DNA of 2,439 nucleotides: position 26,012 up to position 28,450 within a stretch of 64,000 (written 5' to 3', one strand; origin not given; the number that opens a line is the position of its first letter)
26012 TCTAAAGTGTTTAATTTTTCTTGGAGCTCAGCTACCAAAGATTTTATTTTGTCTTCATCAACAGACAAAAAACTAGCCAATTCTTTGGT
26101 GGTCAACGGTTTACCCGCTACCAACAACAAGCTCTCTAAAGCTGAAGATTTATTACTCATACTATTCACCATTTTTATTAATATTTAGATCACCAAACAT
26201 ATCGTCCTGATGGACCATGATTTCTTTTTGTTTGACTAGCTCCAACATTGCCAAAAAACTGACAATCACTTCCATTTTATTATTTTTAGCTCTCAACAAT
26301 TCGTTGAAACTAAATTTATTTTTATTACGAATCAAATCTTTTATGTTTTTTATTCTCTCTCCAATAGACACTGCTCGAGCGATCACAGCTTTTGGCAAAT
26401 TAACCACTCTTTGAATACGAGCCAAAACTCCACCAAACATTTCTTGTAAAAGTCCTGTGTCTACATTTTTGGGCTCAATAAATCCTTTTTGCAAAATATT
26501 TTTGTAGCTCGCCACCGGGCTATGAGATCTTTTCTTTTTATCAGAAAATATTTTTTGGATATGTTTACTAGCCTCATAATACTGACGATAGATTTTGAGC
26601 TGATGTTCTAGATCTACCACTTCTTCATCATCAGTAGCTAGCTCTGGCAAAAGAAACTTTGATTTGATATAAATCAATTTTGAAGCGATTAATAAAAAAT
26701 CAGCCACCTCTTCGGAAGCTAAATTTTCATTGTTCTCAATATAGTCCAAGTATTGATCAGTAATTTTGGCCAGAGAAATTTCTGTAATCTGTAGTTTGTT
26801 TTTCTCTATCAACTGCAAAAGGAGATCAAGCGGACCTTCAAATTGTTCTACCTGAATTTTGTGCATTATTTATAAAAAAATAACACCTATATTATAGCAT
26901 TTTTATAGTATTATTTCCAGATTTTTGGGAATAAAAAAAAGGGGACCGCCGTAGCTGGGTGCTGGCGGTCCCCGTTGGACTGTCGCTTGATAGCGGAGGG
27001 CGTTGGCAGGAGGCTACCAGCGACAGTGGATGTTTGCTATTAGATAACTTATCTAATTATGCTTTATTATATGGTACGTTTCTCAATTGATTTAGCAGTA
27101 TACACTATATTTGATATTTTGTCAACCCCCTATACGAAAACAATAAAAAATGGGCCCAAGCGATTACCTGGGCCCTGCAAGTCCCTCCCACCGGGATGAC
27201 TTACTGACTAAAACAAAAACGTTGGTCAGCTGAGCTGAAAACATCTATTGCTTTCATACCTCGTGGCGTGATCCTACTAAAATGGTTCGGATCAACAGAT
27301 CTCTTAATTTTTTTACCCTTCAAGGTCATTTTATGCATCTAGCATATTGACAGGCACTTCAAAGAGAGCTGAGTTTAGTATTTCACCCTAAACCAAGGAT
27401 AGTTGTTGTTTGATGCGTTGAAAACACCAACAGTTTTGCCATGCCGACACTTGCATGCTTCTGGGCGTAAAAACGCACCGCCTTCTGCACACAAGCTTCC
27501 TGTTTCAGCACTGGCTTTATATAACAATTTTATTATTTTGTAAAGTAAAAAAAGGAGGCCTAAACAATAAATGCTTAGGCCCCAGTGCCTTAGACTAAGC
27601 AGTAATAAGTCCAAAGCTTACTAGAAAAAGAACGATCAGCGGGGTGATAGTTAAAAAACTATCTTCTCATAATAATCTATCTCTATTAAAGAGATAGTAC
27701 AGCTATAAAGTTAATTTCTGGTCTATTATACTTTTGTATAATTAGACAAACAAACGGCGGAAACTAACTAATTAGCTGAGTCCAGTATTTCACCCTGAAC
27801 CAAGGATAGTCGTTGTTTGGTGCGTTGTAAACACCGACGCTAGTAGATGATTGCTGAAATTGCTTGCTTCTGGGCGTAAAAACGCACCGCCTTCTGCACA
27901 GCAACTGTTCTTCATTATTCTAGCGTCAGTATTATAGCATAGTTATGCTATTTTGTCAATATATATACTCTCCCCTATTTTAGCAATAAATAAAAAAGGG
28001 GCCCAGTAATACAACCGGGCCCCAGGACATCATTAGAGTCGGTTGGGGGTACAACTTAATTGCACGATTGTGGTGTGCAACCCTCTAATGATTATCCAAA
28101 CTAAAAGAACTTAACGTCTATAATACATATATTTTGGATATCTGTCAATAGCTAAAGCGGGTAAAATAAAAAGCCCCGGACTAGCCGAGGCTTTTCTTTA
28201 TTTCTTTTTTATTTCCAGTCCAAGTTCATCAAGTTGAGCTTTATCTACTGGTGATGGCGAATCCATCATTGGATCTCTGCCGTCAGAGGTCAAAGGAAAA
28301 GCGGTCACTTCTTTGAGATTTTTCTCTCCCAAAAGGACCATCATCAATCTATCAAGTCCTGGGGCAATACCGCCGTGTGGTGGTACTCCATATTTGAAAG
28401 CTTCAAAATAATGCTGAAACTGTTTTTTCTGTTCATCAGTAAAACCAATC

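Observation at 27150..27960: Two tandem paralogous promoter-to-terminator units sharing a ~125-nt conserved 5' domain but no conserved reading frame (candidate sRNA pair)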

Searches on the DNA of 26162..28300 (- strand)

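Call 4: search_rna_families(source=window, start=26800, end=28300, threshold=evalue, max_evalue=10, show_alignments=3)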
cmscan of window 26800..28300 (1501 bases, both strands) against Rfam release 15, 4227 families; matches with E-value up to 10: 18.
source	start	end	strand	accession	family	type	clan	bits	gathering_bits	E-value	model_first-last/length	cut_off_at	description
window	28140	28211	+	RF01770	rimP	Cis-reg; leader;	-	28.9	47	0.031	1-102/102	no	Gammaprotebacteria rimP leader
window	28167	28236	-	RF00370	sroD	Gene; sRNA;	-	22.7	50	0.12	1-86/86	no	sroD RNA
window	28164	28213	-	RF01859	Phe_leader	Cis-reg; leader;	-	22.5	55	0.64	1-125/125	no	Phenylalanine leader peptide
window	28119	28200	+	RF01859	Phe_leader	Cis-reg; leader;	-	21.3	55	1.1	1-125/125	no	Phenylalanine leader peptide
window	28165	28260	-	RF00506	Thr_leader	Cis-reg; leader;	-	20.7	55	0.51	1-118/118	no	Threonine operon leader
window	28164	28257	-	RF00514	His_leader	Cis-reg; leader;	-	20.4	49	1.5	1-126/126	no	Histidine operon leader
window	28103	28224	-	RF01770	rimP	Cis-reg; leader;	-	20.3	47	2.2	1-102/102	no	Gammaprotebacteria rimP leader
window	28163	28214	-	RF02432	SpF25_sRNA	Gene; sRNA;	-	20.2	48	2.5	1-102/102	no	Streptococcus sRNA SpF25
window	28161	28197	-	RF00489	ctRNA_p42d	Gene; antisense;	-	20.1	50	0.29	1-46/46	no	ctRNA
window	27926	28032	+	RF02073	STnc260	Gene; sRNA;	-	19.9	100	5.1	1-176/176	no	Salmonella enterica sRNA STnc260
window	28027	28199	+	RF00022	GcvB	Gene;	-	19.6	42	0.12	1-204/204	no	GcvB RNA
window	27137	27203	-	RF00519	suhB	Gene; sRNA;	CL00108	19.3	41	0.42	1-77/77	no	Makes More Granules Regulator RNA (mmgR)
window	27666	27814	-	RF02848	RefB11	Gene; sRNA;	-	18.6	54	0.65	1-167/167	no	Enterococcus sRNA B11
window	27989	28047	-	RF02353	BjrC68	Gene; sRNA;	-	18.3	39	0.086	1-82/82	no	Bradyrhizobiaceae sRNA BjrC68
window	28164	28245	-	RF04339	Plastid-psbJ-3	Cis-reg;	CL00152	18.2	61.7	4.4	1-125/125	no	Plastid-psbJ-3 3UTR RNA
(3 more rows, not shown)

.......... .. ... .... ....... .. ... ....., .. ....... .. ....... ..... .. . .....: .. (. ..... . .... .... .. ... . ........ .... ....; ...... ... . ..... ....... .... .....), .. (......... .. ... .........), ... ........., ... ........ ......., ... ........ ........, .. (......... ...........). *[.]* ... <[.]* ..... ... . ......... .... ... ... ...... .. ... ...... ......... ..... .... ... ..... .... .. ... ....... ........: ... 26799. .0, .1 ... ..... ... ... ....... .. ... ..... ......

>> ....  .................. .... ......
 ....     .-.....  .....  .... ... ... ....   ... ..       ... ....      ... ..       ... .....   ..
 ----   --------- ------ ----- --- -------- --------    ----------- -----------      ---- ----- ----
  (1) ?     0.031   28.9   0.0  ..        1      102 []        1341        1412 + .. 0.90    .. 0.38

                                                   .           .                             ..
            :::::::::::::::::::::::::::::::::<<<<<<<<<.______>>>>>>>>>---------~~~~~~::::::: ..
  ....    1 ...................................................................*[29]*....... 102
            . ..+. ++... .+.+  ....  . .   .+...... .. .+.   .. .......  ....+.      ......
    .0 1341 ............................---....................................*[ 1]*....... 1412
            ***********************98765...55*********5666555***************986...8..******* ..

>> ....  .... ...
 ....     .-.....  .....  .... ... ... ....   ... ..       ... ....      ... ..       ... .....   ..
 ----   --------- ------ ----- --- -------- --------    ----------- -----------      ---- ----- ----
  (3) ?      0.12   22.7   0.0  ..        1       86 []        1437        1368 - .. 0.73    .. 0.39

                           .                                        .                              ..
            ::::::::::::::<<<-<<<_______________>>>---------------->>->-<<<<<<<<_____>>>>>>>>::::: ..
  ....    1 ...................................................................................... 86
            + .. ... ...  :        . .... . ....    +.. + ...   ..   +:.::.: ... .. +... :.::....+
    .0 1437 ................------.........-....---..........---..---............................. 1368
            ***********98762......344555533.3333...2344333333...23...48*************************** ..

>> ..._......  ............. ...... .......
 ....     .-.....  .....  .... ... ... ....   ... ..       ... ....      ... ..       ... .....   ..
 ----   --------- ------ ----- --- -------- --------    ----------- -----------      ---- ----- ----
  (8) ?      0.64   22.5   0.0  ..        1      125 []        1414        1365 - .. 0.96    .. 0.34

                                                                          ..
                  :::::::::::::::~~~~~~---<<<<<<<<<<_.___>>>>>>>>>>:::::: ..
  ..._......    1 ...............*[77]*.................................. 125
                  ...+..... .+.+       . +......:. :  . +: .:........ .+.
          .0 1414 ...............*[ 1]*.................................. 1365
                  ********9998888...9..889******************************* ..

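Call 42: build_rna_model(alignment_id=A4, structure=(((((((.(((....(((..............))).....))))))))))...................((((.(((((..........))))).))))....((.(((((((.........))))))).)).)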
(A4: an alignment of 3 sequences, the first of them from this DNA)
Model R1 built from alignment A4 (3 sequences, 133 columns); structure: as given.
model positions 130; base pairs 31; branch points 2; effective number of sequences 1.02; information 0.59 bits per position. Calibrated on 0.2 Mb of random sequence (short: E-values are rough).
structure used (alignment columns):
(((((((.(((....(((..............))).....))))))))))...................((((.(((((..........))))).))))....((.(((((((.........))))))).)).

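Call 43: search_with_rna_model(model_id=R1, sources=[L011, L012, L013, L014, L015, L020, L021, L022, L023, L024, L025, L026, L027, L028, L029, L030, L031, L032, L033, L034, L035, L036, L037, L038, L039, L040, L041, L042, L043, L044, L045, L046, L047, L048, L049, L050, L051, L052, L053, L054, L055, L056, L057, L058, L059, L060, L061, L062, L063, L064, L065, L066, L067, L068, L069, L070, L071, L072, L073, L074, L075, L076, L077, L078, L079, L080, L081, L082, L083, L084, L085, L086, L087, L088, L089, L090, L091, L092, L093, L094, L095, L096, L097, L098, L099, L100, L101, L102, L103, window], max_evalue=1)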
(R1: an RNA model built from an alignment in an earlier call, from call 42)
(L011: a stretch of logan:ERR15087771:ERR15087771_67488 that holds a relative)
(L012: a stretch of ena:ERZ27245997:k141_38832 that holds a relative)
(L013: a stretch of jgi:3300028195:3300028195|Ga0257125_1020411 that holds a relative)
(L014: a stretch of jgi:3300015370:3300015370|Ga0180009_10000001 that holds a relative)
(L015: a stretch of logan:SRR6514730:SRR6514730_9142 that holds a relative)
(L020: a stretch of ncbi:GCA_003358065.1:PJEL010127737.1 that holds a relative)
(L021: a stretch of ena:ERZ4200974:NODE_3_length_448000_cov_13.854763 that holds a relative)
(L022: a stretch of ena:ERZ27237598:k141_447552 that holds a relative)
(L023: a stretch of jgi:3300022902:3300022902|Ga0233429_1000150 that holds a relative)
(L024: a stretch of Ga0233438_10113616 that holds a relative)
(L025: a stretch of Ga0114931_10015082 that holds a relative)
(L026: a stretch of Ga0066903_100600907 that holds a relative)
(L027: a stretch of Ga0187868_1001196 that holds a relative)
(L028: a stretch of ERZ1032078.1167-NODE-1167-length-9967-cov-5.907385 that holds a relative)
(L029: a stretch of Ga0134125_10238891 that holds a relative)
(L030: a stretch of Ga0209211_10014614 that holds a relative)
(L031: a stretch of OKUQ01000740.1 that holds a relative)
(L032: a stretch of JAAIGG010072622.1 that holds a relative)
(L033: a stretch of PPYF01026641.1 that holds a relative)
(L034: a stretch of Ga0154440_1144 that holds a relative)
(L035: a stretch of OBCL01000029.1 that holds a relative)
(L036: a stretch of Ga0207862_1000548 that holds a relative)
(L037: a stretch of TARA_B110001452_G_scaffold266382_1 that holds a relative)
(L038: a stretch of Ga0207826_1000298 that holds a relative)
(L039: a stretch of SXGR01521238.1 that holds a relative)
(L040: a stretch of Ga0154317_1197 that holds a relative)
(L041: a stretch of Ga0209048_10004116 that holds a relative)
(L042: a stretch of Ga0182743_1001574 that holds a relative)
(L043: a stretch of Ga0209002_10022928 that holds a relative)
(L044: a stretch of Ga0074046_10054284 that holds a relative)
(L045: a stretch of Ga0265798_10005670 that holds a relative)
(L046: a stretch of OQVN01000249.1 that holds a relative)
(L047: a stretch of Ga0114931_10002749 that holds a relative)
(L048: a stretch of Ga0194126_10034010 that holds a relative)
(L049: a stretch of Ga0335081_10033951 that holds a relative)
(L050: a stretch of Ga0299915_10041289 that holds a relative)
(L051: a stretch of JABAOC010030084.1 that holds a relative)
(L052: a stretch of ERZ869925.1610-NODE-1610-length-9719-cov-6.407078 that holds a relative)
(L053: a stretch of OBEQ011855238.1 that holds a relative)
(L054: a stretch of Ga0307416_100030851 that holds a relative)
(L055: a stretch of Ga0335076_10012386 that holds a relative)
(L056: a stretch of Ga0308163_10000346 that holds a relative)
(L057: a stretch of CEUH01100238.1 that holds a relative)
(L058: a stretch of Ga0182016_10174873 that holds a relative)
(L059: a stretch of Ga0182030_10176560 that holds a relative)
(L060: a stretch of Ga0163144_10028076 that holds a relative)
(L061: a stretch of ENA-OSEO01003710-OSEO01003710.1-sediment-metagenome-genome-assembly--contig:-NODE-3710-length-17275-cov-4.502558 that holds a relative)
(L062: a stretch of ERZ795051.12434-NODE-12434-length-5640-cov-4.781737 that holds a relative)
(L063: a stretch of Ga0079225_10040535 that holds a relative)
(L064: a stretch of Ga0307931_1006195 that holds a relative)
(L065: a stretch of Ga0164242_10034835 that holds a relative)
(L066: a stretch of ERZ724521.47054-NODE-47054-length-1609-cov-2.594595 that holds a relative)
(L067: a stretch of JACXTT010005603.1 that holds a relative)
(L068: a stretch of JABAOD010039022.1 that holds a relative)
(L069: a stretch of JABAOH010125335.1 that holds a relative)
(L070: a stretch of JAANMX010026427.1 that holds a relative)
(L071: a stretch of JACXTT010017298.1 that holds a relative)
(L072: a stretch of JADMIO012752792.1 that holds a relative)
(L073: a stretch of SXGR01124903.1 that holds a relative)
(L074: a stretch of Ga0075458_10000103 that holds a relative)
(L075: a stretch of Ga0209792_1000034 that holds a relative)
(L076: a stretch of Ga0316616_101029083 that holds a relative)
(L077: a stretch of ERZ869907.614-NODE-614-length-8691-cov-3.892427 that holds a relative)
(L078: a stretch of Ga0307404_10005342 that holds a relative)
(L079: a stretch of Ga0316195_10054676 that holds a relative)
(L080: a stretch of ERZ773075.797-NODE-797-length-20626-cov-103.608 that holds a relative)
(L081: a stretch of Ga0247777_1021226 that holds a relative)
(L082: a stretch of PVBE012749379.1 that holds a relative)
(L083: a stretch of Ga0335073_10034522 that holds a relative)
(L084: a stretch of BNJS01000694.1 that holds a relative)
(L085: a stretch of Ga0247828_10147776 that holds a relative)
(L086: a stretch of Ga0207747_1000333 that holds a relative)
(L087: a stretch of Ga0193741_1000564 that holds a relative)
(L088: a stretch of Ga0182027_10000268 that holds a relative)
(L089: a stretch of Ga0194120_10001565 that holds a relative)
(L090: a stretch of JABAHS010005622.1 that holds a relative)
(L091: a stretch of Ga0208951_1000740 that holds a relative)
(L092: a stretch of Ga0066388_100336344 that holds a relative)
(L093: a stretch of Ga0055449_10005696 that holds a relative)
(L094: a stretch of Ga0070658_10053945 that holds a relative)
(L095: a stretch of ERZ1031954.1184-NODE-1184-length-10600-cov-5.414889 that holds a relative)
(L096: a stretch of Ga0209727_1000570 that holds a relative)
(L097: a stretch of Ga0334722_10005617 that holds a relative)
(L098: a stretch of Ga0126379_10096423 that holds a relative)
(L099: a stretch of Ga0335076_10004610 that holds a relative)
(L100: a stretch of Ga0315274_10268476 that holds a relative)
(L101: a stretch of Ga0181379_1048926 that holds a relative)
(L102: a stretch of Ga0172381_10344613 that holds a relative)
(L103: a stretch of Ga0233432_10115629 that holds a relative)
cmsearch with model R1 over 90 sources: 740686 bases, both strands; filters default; matches with E-value up to 1: 10.
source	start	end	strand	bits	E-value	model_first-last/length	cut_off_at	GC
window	27775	27906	-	154.7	2.2e-33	1-130/130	no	0.48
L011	7461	7589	+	144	6.8e-31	1-130/130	no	0.47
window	27368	27497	-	142.2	1.8e-30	1-130/130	no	0.46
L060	10299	10330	+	16.6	0.28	10-41/130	no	0.66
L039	490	520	-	16.3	0.31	9-42/130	no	0.68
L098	2370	2398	-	16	0.36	10-41/130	no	0.72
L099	7216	7244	+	16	0.36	10-41/130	no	0.72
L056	6124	6163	+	14.9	0.66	7-43/130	no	0.73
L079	1843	1874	+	14.6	0.8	10-41/130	no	0.62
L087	6359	6390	+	14.4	0.87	10-41/130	no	0.62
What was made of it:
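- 27547..27925 (-): Unit 1 predicted transcript, about 375 nt. The start site is inferred from the promoter and the 3' end from the terminator. Covariance model R1 scores 154.7 bits at 27775-27906 (call 43).
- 27145..27510 (-): Unit 2 predicted transcript, about 365 nt. R1 scores 142.2 bits at 27368-27497 (call 43).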

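Call 45: search_with_rna_model(model_id=R1, sources=[L104, L105, L106, L107, L108, L109, L110, L111, L112, L113, L114, L115, L116, L117, L118, L119, L120, L121, L122, L123, L124, L125, L126, L127, L128, L129, L130, L131, L132, L133, L134, L135, L136, L137, L138, L139, L140, L141, L142, L143, L016, L017, L018, L019], max_evalue=1)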
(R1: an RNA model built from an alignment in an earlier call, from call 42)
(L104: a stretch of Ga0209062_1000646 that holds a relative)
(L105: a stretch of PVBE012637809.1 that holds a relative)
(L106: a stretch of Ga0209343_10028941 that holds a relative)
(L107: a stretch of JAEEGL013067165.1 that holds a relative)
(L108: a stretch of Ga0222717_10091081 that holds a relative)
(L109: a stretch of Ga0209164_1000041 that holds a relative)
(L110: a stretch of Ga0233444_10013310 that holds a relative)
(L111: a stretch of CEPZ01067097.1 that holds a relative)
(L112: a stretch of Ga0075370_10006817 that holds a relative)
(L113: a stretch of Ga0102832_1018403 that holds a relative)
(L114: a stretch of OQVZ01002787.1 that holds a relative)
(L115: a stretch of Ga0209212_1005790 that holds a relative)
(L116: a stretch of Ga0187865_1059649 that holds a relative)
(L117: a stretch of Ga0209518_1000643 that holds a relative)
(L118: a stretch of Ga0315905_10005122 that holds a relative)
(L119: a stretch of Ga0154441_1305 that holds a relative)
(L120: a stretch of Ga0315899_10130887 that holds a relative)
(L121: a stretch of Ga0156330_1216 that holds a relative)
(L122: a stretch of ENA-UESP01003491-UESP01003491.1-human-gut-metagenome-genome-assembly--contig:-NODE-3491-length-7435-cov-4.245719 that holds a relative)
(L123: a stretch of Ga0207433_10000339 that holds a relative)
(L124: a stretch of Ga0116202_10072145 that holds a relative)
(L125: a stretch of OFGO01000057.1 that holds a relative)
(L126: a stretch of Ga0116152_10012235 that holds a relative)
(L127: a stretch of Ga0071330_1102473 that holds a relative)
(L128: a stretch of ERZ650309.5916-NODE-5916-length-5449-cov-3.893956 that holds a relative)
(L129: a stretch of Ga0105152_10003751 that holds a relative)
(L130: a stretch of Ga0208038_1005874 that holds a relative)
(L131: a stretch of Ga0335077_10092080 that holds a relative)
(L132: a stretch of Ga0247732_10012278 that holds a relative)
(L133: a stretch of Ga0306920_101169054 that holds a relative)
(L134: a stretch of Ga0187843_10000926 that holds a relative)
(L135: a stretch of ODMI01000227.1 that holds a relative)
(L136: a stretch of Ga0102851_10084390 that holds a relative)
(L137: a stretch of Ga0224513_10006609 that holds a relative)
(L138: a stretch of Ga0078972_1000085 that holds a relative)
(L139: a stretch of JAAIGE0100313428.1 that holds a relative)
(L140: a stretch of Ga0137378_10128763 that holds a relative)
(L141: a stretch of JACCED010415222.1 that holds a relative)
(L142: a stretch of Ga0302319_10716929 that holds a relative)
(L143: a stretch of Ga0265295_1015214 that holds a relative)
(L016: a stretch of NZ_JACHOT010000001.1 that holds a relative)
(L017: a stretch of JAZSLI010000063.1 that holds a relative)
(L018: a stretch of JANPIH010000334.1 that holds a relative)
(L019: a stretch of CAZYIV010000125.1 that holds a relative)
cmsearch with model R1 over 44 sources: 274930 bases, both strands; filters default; matches with E-value up to 1: 16.
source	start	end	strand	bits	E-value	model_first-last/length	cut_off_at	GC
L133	1001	1113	+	20.8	0.011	1-130/130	no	0.57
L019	7508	7549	+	17.7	0.055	3-47/130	no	0.69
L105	551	597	-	17.1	0.078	3-47/130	no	0.7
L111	3958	3998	+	16.1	0.13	5-45/130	no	0.68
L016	5872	5939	-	15.8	0.16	1-130/130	no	0.63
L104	82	179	+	15.5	0.18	1-130/130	no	0.59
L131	899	971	-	14.7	0.28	1-130/130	no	0.63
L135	486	517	+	13.7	0.47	10-41/130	no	0.69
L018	6932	6994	-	13.5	0.52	1-130/130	no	0.68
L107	4977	5008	-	13.4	0.54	10-41/130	no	0.5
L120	1714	1760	-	13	0.68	5-45/130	no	0.43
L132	48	82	+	12.9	0.71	10-41/130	no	0.69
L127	6890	6959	-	12.9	0.72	1-130/130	no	0.67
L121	2073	2104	+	12.6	0.84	10-41/130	no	0.69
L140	2009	2048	-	12.6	0.87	10-41/130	no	0.62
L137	2363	2391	-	12.4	0.97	10-41/130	no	0.59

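Call 49: search_rna_families(sources=[L011, L012, L014, L020, L021, L023], threshold=gathering)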
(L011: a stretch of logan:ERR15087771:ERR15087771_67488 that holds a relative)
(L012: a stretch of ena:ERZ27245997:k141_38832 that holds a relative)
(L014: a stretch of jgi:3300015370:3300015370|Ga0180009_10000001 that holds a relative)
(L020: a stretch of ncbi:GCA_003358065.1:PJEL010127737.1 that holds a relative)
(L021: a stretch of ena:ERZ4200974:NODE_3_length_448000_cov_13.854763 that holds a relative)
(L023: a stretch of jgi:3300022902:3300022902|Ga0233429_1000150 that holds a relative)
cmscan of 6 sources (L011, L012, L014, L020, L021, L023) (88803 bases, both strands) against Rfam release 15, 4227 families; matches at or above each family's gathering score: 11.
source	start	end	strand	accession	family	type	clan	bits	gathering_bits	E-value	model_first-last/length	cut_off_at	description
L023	1823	1894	+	RF00005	tRNA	Gene; tRNA;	CL00001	72.2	29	1.1e-13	1-71/71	no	tRNA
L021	1167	1238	+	RF00005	tRNA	Gene; tRNA;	CL00001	71.2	29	2.1e-13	1-71/71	no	tRNA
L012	4121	4193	+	RF00005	tRNA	Gene; tRNA;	CL00001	70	29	4.4e-13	1-71/71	no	tRNA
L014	6099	6171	+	RF00005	tRNA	Gene; tRNA;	CL00001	66.8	29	3.2e-12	1-71/71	no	tRNA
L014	14310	14382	+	RF00005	tRNA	Gene; tRNA;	CL00001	66.1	29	5.2e-12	1-71/71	no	tRNA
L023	18373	18444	+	RF00005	tRNA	Gene; tRNA;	CL00001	66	29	5.5e-12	1-71/71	no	tRNA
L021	19408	19480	+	RF00005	tRNA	Gene; tRNA;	CL00001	64.7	29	1.3e-11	1-71/71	no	tRNA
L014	14130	14212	+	RF00005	tRNA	Gene; tRNA;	CL00001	56.5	29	2.3e-09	1-71/71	no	tRNA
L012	12424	12505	+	RF00005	tRNA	Gene; tRNA;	CL00001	55.9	29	3.3e-09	1-71/71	no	tRNA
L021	18741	18823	+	RF00005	tRNA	Gene; tRNA;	CL00001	54.5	29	8e-09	1-71/71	no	tRNA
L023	17890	17972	+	RF00005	tRNA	Gene; tRNA;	CL00001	54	29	1.1e-08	1-71/71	no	tRNA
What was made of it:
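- On Any Rfam 15 family (4227 models): The syntenic loci of relatives also gave only tRNAs (call 49).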

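Call 53: search_dna_similar(query=window:27145-27965:-, collection=phages, mode=distant, max_evalue=0.01)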
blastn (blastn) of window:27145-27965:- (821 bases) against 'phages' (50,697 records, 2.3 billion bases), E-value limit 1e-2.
No match.
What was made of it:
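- Tried and rejected: BLAST of both units against phage records gave no match (call 53).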
